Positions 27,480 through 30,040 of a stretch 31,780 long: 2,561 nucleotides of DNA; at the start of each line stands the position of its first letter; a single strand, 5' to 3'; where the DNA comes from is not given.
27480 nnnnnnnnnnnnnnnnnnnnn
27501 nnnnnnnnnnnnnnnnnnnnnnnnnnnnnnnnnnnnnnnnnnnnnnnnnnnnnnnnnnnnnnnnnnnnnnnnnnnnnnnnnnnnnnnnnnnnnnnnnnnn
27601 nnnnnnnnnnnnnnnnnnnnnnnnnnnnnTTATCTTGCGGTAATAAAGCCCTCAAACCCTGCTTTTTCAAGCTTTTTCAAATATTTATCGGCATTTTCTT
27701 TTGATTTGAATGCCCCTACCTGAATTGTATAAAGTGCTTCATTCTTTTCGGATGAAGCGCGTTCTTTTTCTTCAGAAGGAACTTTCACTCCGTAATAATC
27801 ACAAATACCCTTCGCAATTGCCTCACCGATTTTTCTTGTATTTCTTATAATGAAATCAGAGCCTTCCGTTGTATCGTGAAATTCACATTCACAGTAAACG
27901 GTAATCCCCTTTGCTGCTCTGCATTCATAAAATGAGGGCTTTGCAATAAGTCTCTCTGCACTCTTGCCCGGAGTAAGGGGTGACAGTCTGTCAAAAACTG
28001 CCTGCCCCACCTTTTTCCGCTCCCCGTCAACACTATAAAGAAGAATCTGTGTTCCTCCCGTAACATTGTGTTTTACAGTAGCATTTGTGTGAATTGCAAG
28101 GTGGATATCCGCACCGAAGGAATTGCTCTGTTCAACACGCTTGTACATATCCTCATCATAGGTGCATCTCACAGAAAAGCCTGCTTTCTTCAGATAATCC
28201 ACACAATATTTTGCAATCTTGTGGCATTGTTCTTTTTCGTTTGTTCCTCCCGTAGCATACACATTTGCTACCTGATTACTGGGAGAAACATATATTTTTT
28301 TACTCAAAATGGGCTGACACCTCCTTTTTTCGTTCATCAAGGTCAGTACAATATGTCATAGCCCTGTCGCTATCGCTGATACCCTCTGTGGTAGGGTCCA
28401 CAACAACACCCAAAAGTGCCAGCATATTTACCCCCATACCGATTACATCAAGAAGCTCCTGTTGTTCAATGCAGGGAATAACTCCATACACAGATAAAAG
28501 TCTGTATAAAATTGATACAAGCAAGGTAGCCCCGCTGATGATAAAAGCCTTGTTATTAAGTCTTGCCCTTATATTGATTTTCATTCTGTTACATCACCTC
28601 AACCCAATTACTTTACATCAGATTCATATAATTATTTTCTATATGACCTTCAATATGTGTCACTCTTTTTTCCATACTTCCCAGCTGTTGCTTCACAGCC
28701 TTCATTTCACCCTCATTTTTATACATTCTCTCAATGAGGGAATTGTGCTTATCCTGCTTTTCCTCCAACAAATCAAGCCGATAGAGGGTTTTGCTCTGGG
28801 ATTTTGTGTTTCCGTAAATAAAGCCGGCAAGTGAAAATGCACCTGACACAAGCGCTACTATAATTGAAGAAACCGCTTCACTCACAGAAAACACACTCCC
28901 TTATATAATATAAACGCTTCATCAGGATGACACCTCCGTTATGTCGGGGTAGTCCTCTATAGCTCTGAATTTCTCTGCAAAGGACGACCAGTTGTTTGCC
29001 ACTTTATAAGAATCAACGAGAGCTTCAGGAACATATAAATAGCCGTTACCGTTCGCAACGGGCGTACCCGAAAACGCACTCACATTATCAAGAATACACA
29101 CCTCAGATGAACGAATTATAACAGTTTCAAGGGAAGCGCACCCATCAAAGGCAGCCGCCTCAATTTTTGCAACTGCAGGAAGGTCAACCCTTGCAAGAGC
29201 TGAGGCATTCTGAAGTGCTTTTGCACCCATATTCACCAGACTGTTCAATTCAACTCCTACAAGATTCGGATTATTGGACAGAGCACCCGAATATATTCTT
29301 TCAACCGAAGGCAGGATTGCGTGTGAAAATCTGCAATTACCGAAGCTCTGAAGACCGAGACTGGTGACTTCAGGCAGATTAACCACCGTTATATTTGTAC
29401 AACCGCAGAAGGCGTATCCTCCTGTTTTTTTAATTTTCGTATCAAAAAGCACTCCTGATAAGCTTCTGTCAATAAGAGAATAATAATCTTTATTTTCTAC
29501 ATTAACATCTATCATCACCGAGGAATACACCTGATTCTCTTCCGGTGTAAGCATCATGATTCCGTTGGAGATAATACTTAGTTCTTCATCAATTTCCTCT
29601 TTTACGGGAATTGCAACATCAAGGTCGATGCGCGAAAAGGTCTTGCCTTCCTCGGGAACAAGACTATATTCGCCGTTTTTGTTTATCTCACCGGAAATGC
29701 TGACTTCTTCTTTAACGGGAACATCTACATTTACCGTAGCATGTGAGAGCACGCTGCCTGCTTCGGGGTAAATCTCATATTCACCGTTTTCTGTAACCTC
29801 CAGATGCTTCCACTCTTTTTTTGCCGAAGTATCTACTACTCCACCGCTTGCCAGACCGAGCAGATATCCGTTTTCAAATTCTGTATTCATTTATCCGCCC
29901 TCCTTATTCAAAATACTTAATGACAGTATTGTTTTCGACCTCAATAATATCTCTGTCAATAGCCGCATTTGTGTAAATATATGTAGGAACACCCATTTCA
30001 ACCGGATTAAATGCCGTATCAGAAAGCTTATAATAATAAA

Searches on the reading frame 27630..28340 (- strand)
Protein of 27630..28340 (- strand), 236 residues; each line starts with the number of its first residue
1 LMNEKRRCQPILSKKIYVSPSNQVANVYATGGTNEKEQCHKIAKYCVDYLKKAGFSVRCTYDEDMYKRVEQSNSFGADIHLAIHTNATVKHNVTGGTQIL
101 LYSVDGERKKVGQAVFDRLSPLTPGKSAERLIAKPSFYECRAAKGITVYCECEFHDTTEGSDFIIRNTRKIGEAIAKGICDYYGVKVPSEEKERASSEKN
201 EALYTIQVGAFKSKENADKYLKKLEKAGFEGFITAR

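Call 10: search_protein_families(library=pfam, proteins=[window:27630-28340:-], max_evalue=0.001)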
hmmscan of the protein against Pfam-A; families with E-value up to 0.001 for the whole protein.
window:27630-28340:- (236 aa): 2 families
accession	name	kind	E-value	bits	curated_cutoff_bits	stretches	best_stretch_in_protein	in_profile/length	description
PF01520.23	Amidase_3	-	1.5e-16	61.3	27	1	30-180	17-173/174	N-acetylmuramoyl-L-alanine amidase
PF05036.18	SPOR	-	3.1e-08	34.3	21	1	202-232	3-33/76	SPOR domain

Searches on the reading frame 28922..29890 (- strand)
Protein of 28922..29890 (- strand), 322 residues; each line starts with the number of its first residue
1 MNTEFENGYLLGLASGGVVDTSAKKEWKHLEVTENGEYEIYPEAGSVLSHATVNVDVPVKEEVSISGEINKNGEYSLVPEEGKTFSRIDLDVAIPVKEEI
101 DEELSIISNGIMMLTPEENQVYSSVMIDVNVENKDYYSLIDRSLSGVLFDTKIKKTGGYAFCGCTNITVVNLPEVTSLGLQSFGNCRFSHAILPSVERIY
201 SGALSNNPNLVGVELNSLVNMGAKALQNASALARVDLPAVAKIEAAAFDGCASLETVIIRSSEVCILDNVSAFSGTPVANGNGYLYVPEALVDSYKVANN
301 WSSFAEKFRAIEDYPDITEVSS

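Call 10: search_protein_families(library=pfam, proteins=[window:28922-29890:-], max_evalue=0.001)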
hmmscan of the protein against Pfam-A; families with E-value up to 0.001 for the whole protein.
window:28922-29890:- (322 aa): 1 family
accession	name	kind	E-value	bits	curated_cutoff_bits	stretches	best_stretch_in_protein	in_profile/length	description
PF13306.12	LRR_5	-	9.6e-15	55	27.7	1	156-263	3-112/127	BspA type Leucine rich repeat region (6 copies)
